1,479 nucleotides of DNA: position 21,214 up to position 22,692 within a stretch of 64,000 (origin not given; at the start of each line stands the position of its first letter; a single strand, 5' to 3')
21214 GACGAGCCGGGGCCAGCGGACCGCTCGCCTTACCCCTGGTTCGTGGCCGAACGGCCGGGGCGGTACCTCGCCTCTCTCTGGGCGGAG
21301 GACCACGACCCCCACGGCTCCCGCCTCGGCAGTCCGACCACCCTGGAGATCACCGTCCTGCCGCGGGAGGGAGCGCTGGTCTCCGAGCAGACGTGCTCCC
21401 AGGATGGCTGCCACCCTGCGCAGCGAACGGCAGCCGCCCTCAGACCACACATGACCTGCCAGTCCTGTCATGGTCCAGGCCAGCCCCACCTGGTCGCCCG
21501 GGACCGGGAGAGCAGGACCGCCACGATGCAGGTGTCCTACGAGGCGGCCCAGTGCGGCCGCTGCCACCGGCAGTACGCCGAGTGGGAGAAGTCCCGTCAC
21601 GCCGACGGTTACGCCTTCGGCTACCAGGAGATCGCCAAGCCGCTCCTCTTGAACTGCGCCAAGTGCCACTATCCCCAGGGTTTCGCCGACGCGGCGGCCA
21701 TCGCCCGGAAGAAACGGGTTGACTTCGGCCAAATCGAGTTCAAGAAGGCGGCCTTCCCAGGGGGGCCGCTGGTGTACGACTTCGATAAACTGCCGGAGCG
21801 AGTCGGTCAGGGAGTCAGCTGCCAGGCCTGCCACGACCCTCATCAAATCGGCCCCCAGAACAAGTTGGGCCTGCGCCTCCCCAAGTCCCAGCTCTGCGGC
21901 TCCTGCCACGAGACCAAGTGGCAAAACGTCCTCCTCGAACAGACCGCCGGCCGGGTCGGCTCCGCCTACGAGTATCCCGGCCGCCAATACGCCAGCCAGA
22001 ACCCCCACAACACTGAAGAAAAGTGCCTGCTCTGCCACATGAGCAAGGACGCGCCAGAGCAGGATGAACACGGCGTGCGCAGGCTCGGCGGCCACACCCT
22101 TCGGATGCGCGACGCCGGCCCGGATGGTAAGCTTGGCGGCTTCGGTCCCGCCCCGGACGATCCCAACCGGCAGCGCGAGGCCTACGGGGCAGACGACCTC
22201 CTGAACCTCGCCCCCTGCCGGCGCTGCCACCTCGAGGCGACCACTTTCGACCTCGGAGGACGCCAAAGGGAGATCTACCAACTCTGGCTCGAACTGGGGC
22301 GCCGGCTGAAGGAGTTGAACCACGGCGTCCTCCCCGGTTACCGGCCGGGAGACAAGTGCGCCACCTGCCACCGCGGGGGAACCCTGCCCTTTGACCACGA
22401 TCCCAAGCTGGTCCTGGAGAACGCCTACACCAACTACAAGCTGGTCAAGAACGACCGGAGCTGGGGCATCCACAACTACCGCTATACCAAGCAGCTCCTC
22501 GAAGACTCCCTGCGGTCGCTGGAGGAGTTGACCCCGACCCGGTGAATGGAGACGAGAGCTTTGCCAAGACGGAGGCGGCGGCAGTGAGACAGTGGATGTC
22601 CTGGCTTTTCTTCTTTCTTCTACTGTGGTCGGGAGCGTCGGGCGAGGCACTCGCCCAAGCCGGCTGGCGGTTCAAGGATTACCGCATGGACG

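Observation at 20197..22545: Membrane-anchored octaheme c-type cytochrome with a carboxypeptidase-regulatory-like N-domain in a sporulating Firmicute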

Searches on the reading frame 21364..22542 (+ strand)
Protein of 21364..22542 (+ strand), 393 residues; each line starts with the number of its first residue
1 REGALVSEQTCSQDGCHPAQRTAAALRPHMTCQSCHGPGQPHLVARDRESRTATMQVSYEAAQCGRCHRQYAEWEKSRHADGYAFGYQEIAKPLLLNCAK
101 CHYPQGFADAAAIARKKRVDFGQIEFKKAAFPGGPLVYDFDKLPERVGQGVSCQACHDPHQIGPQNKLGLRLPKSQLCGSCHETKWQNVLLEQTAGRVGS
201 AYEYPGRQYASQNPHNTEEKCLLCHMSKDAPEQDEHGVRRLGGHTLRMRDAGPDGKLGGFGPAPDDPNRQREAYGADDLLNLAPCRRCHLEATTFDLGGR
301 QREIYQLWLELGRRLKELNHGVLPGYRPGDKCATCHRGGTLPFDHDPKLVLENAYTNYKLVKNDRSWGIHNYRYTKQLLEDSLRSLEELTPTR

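Call 28: search_solved_structures(query=A2, max_evalue=1, show_alignments=3)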
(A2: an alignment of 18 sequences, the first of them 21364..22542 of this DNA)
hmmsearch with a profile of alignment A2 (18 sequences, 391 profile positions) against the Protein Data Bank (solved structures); distinct sequences matched with E-value up to 1: 33.
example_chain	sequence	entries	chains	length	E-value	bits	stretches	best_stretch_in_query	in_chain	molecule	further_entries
6i5b_A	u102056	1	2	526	9.5e-16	60.8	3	9-85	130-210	Uncharacterized protein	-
4rkm_A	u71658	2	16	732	1.1e-09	40.8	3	349-387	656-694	MccA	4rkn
6qvm_A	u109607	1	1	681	3.3e-09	39.3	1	10-229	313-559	Multiheme cytochrome cf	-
8k5o_C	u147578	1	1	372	0.00012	24.4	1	269-340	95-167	Photosynthetic reaction center cytochrome c subunit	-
9j2f_C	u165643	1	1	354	0.00017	23.8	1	280-353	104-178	Photosynthetic reaction center cytochrome c subunit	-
9wt9_A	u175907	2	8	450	0.00017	23.8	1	40-90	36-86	Cytochrome c,Multiheme cytochrome c selenoprotein mutant (MccSep U325A) | Cytochrome c,Multiheme cytochrome c selenoprotein (MccSep)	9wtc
8z82_C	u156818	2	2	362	0.00022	23.5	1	279-341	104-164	Photosynthetic reaction center cytochrome c subunit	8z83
9wt8_A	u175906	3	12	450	0.00022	23.5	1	40-90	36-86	Cytochrome c,Multiheme cytochrome c selenoprotein (MccSep)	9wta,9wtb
1eys_C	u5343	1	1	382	0.00052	22.2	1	81-157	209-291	PHOTOSYNTHETIC REACTION CENTER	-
7c52_C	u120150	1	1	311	0.0006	22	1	81-157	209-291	Photosynthetic reaction center cytochrome c subunit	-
9yuq_N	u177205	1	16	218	0.00071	21.8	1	130-181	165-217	Putative multiheme cytochrome c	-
5b5m_C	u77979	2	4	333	0.00076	21.7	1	81-157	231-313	Photosynthetic reaction center cytochrome c subunit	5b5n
3wmm_C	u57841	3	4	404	0.0014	20.8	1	81-157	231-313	Photosynthetic reaction center C subunit | Photosynthetic reaction center cytochrome c subunit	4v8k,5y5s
7c9r_C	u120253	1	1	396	0.0026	19.9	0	86-156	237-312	Photosynthetic reaction center cytochrome c subunit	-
7vrj_C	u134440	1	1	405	0.0037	19.4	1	81-156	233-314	Photosynthetic reaction center cytochrome c subunit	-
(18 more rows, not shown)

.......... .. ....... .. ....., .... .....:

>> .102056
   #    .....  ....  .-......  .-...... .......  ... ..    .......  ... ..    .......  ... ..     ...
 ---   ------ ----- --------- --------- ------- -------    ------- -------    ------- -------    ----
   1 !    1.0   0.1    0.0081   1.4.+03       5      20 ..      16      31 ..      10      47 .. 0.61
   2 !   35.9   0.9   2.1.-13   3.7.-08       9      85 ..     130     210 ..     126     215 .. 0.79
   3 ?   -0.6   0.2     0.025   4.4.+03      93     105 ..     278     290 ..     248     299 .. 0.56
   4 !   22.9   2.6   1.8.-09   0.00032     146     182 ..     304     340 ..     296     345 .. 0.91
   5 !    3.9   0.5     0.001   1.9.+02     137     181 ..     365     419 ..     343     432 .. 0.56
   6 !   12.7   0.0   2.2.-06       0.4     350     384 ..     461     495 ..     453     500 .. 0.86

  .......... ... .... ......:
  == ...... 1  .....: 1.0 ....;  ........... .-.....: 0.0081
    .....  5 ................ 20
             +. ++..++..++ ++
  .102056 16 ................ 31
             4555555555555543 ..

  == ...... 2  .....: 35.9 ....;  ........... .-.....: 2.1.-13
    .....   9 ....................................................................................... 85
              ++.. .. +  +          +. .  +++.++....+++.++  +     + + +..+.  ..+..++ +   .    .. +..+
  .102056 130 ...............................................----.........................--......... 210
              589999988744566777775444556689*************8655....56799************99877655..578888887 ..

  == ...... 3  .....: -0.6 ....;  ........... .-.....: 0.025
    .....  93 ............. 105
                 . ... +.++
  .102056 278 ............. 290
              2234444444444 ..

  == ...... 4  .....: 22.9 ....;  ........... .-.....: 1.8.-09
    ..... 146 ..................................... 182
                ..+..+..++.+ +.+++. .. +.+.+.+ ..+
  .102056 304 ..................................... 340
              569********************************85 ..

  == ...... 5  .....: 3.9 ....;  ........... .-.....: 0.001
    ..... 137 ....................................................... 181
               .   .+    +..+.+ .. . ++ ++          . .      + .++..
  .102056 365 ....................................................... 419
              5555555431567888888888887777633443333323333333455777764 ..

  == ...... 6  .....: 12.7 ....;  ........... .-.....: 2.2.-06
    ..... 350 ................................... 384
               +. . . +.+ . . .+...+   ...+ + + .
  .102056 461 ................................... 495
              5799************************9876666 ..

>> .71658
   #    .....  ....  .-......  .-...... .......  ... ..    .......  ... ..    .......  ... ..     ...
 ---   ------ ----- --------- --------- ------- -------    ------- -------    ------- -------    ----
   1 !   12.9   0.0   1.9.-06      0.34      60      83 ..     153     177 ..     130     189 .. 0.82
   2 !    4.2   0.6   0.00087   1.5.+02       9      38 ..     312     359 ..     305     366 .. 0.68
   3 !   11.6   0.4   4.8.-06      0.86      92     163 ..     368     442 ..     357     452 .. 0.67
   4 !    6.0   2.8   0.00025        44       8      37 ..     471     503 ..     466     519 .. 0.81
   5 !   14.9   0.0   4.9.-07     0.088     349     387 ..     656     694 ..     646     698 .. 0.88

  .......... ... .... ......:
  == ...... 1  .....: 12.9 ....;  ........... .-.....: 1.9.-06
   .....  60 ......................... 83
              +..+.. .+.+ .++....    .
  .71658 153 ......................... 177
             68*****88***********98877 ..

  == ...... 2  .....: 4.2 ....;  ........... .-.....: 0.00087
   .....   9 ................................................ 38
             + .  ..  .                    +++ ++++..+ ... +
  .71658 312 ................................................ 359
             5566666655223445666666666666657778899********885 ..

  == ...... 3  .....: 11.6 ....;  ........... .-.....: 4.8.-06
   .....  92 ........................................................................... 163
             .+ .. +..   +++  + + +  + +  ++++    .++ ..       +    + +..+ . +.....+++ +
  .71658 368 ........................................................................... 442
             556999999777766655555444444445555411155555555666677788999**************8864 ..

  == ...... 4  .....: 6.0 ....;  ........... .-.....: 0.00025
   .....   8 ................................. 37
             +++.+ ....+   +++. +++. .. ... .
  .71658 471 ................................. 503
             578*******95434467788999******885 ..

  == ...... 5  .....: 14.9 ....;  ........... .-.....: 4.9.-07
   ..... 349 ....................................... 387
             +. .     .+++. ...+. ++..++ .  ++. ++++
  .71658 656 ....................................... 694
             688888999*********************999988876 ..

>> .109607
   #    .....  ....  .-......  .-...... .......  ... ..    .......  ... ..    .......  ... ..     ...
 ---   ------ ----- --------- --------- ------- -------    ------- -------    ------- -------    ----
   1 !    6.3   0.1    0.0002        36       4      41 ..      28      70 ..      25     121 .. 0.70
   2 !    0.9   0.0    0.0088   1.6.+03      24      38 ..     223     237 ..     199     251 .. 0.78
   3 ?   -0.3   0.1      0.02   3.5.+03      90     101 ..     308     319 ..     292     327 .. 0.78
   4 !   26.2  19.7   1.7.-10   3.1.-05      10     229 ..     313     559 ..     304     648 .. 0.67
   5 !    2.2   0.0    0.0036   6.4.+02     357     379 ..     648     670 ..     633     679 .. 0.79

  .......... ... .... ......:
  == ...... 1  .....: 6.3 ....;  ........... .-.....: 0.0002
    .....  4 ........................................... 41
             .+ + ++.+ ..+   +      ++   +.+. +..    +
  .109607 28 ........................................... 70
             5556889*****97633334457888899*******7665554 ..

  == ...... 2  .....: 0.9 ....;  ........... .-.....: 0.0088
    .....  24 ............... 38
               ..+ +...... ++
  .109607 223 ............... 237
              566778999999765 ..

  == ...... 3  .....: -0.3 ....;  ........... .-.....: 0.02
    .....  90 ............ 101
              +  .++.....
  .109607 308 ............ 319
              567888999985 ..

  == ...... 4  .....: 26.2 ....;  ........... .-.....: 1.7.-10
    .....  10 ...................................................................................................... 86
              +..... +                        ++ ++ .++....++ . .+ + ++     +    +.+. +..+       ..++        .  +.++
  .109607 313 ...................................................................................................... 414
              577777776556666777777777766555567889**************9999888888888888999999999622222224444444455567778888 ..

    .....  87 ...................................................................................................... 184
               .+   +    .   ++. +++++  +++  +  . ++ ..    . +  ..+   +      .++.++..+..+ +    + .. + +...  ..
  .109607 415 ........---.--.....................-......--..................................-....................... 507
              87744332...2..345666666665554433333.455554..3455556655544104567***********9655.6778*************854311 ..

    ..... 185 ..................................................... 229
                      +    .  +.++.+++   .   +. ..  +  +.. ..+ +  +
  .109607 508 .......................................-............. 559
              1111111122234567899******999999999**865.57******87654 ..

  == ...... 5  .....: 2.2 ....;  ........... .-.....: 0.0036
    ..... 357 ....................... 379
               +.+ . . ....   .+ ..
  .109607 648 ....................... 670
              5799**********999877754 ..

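Call 37: search_protein_representatives(alignment_id=A2)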
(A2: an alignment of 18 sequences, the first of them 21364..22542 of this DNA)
Query: 18 sequences, 391 profile positions. Proteins with E-value up to 0.001 (for the whole library): 2203; up to 1e-10: 372; up to 1e-30: 30. The best 150 are listed.
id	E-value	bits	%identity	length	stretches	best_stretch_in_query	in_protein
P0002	3.0e-194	661.7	-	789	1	2-389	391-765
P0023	4.8e-184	628.1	-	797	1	3-385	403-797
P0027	5.0e-166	568.8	-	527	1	3-390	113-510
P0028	1.4e-162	557.5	-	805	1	9-387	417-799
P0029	3.9e-154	529.7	-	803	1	6-387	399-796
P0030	1.8e-148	511.0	-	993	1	6-385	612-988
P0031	8.9e-141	485.7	-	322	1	81-389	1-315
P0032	4.9e-104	364.7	-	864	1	6-385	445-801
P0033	1.3e-102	360.0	-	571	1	5-387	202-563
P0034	4.8e-101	354.9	-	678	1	8-389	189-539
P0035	3.2e-99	348.9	-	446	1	4-387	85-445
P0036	9.3e-93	327.6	-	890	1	10-385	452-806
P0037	2.2e-92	326.3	-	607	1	7-385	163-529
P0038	5.5e-80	285.5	-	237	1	148-387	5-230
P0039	4.4e-73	262.8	-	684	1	4-346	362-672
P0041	1.5e-67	244.6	-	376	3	279-384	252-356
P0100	5.3e-19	84.8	-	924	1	8-385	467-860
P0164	4.2e-15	71.9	-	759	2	21-384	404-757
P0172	5.7e-15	71.5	-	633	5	6-105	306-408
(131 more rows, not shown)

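Call 39: search_protein_families(library=pfam, proteins=[P0030, P0032, P0036, P0029, P0028, P0034, P0039, P0041, P0100, P0164], max_evalue=0.001)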
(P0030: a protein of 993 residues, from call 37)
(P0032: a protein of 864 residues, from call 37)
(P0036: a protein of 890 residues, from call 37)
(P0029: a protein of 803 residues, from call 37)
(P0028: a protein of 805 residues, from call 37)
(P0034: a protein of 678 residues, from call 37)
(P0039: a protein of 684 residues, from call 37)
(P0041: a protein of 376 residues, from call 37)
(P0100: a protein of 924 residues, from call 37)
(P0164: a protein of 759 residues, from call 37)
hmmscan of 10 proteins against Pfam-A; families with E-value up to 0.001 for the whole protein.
P0030 (993 aa): 5 families
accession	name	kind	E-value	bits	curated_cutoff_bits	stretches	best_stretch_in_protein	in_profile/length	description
PF00395.25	SLH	-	3.3e-31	107.4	20.8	2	33-73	2-43/44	S-layer homology domain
PF14522.11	Cytochrome_C7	-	4.7e-11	42.8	24.8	0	640-713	12-66/67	Cytochrome c7 and related cytochrome c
PF14537.11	Cytochrom_c3_2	-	1.7e-09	38.5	25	1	614-686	6-71/79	Cytochrome c3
PF13620.12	CarboxypepD_reg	-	4.4e-08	33.8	32.3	1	276-327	13-69/82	Carboxypeptidase regulatory-like domain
PF09699.15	Paired_CXXCH_1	-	4.6e-08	33.1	20.6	1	754-786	8-39/41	Doubled CXXCH motif (Paired_CXXCH_1)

P0032 (864 aa): 8 families
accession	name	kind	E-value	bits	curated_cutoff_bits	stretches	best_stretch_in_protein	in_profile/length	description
PF13620.12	CarboxypepD_reg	-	1.2e-20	74.1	32.3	2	113-197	2-81/82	Carboxypeptidase regulatory-like domain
PF13715.12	CarbopepD_reg_2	-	2e-11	44.2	32.2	1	36-101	7-70/88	CarboxypepD_reg-like domain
PF14522.11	Cytochrome_C7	-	6.2e-11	42.4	24.8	1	648-751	12-67/67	Cytochrome c7 and related cytochrome c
PF14537.11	Cytochrom_c3_2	-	1e-06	29.5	25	1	466-541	1-65/79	Cytochrome c3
PF00404.24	Dockerin_1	-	1.7e-05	25.4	22.9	1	804-854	2-55/57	Dockerin type I domain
PF17802.7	SpaA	-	4.6e-05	23.9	23.1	0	119-170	11-57/91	Prealbumin-like fold domain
PF18911.6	PKD_4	-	0.00013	22.4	27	0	274-294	59-79/85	PKD domain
PF14686.12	fn3_3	-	0.00062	19.9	24.4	0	146-192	26-74/75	Polysaccharide lyase family 4, domain II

P0036 (890 aa): 6 families
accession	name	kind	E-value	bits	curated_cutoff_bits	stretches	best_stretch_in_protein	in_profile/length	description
PF13620.12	CarboxypepD_reg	-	8.5e-11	42.5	32.3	1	120-206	2-82/82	Carboxypeptidase regulatory-like domain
PF09699.15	Paired_CXXCH_1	-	2.9e-08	33.7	20.6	1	582-616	8-39/41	Doubled CXXCH motif (Paired_CXXCH_1)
PF14522.11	Cytochrome_C7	-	7.6e-08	32.5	24.8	0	480-548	13-66/67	Cytochrome c7 and related cytochrome c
PF14537.11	Cytochrom_c3_2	-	1.5e-05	25.8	25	0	481-549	7-65/79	Cytochrome c3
PF13715.12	CarbopepD_reg_2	-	0.00042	20.7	32.2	0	35-86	5-55/88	CarboxypepD_reg-like domain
PF13435.11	Cytochrome_C554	-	0.00059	21.2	20.8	0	509-587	1-83/84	Cytochrome c554 and c-prime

P0029 (803 aa): 8 families
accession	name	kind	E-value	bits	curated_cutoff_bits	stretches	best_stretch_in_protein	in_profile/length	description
PF14522.11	Cytochrome_C7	-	2.7e-17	62.8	24.8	2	424-502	9-67/67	Cytochrome c7 and related cytochrome c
PF22113.1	Mtrc-MtrF_II-IV_dom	-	1.8e-13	50.8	30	2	496-638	30-169/176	Outer membrane cytochrome MtrC/MtrF-like, domains II/IV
PF13620.12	CarboxypepD_reg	-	1.5e-08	35.3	32.3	1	60-107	14-65/82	Carboxypeptidase regulatory-like domain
PF14537.11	Cytochrom_c3_2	-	2.7e-08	34.6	25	0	551-634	4-66/79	Cytochrome c3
PF13715.12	CarbopepD_reg_2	-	6.2e-06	26.6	32.2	1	59-103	13-57/88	CarboxypepD_reg-like domain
PF09699.15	Paired_CXXCH_1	-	1.8e-05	24.8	20.6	0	399-436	4-39/41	Doubled CXXCH motif (Paired_CXXCH_1)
PF02335.20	Cytochrom_C552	-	7.4e-05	22.3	24.1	0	415-476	235-291/438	Cytochrome c552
PF09430.16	EMC7_beta-sandw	-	0.00019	22.1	26.6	1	60-101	7-50/122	ER membrane protein complex subunit 7, beta-sandwich domain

P0028 (805 aa): 9 families
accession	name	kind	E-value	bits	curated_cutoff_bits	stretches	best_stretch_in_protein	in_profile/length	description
PF14522.11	Cytochrome_C7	-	9.7e-13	48.2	24.8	1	435-511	8-66/67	Cytochrome c7 and related cytochrome c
PF13620.12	CarboxypepD_reg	-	2.3e-11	44.3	32.3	1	68-131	14-81/82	Carboxypeptidase regulatory-like domain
PF22113.1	Mtrc-MtrF_II-IV_dom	-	6.1e-09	36.1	30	1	561-749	8-166/176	Outer membrane cytochrome MtrC/MtrF-like, domains II/IV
PF17210.9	SdrD_B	-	1.7e-06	28.6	29.7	1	66-117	22-79/112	SdrD B-like domain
PF14537.11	Cytochrom_c3_2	-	4.8e-06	27.4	25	1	435-513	2-66/79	Cytochrome c3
PF13435.11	Cytochrome_C554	-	1.8e-05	26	20.8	0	412-447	44-84/84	Cytochrome c554 and c-prime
PF09699.15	Paired_CXXCH_1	-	0.00018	21.6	20.6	0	561-595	8-39/41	Doubled CXXCH motif (Paired_CXXCH_1)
PF13715.12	CarbopepD_reg_2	-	0.00035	21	32.2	1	68-115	14-61/88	CarboxypepD_reg-like domain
PF02276.23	CytoC_RC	-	0.00048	20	22.4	0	497-572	216-296/310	Photosynthetic reaction centre cytochrome C subunit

P0034 (678 aa): 5 families
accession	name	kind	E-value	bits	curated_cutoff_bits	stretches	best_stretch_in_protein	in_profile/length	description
PF02412.23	TSP_3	-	8.3e-15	54.6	25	2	626-647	15-36/36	Thrombospondin type 3 repeat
PF14522.11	Cytochrome_C7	-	1.4e-11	44.4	24.8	0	262-345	5-67/67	Cytochrome c7 and related cytochrome c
PF22113.1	Mtrc-MtrF_II-IV_dom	-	4.5e-10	39.8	30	1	234-326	79-171/176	Outer membrane cytochrome MtrC/MtrF-like, domains II/IV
PF09699.15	Paired_CXXCH_1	-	1.9e-06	27.9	20.6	1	313-347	8-39/41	Doubled CXXCH motif (Paired_CXXCH_1)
PF14537.11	Cytochrom_c3_2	-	1.3e-05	26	25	0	189-248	6-69/79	Cytochrome c3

P0039 (684 aa): 6 families
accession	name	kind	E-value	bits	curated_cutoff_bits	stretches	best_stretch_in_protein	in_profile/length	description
PF22113.1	Mtrc-MtrF_II-IV_dom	-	7.5e-11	42.3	30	2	492-663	8-166/176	Outer membrane cytochrome MtrC/MtrF-like, domains II/IV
PF14522.11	Cytochrome_C7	-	1e-09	38.5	24.8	0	439-520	3-66/67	Cytochrome c7 and related cytochrome c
PF13620.12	CarboxypepD_reg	-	2.4e-09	37.9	32.3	1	49-130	2-82/82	Carboxypeptidase regulatory-like domain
PF09699.15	Paired_CXXCH_1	-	3.4e-07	30.3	20.6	1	489-523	8-39/41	Doubled CXXCH motif (Paired_CXXCH_1)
PF13435.11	Cytochrome_C554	-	2.3e-06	28.9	20.8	0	418-494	2-83/84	Cytochrome c554 and c-prime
PF14537.11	Cytochrom_c3_2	-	7.7e-05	23.5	25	0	385-457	2-65/79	Cytochrome c3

P0041 (376 aa): 6 families
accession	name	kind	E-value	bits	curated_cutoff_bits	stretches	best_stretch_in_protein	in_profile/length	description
PF14522.11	Cytochrome_C7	-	1.2e-15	57.5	24.8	1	122-188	13-66/67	Cytochrome c7 and related cytochrome c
PF22113.1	Mtrc-MtrF_II-IV_dom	-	7.7e-11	42.3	30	1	87-170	81-168/176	Outer membrane cytochrome MtrC/MtrF-like, domains II/IV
PF14537.11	Cytochrom_c3_2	-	2.3e-10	41.3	25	1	89-188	8-78/79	Cytochrome c3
PF09699.15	Paired_CXXCH_1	-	4.2e-08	33.2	20.6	1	160-190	8-38/41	Doubled CXXCH motif (Paired_CXXCH_1)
PF13435.11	Cytochrome_C554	-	1.2e-06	29.8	20.8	1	89-165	1-83/84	Cytochrome c554 and c-prime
PF02335.20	Cytochrom_C552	-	2e-06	27.5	24.1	1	217-356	239-373/438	Cytochrome c552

P0100 (924 aa): 8 families
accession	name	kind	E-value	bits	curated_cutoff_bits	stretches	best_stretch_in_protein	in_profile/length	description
PF13927.12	Ig_3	-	1.6e-15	57.8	30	2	150-216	2-77/78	Immunoglobulin domain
PF22113.1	Mtrc-MtrF_II-IV_dom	-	4.4e-12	46.3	30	1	525-619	72-166/176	Outer membrane cytochrome MtrC/MtrF-like, domains II/IV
PF07679.22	I-set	-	1.5e-10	41.4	23.7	1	237-313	1-86/90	Immunoglobulin I-set domain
PF14522.11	Cytochrome_C7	-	2.7e-09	37.2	24.8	1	504-581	12-67/67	Cytochrome c7 and related cytochrome c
PF13435.11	Cytochrome_C554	-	2.9e-07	31.8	20.8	1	537-616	2-83/84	Cytochrome c554 and c-prime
PF09699.15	Paired_CXXCH_1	-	1.2e-05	25.4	20.6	0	501-544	2-39/41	Doubled CXXCH motif (Paired_CXXCH_1)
PF14537.11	Cytochrom_c3_2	-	5.5e-05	24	25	0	535-621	7-69/79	Cytochrome c3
PF02335.20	Cytochrom_C552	-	0.00069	19.1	24.1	0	570-856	84-370/438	Cytochrome c552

P0164 (759 aa): 11 families
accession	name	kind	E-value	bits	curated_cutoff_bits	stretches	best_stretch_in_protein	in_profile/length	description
PF01391.23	Collagen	-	2.6e-14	53.1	27.2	2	39-94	4-59/60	Collagen triple helix repeat (20 copies)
PF13620.12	CarboxypepD_reg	-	1.4e-13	51.4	32.3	1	98-174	1-81/82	Carboxypeptidase regulatory-like domain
PF22113.1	Mtrc-MtrF_II-IV_dom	-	1.2e-10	41.6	30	0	408-564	4-129/176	Outer membrane cytochrome MtrC/MtrF-like, domains II/IV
PF14522.11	Cytochrome_C7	-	1.6e-10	41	24.8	1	461-562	8-66/67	Cytochrome c7 and related cytochrome c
PF13715.12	CarbopepD_reg_2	-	1.9e-10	41.1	32.2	1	99-155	1-58/88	CarboxypepD_reg-like domain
PF09699.15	Paired_CXXCH_1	-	2.2e-09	37.3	20.6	0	511-525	8-22/41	Doubled CXXCH motif (Paired_CXXCH_1)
PF14537.11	Cytochrom_c3_2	-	9.9e-07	29.6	25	1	409-474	5-66/79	Cytochrome c3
PF02335.20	Cytochrom_C552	-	2e-06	27.5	24.1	0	460-562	82-175/438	Cytochrome c552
PF22352.2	K319L-like_PKD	-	2e-05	24.9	27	1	232-296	16-79/84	K319L-like, PKD domain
PF18981.6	InlK_D3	-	0.00027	21.4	25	1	259-295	34-68/75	Internalin K domain (D3/D4)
PF13442.11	Cytochrome_CBB3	-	0.00091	20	27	0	307-324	11-29/68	Cytochrome C oxidase, cbb3-type, subunit III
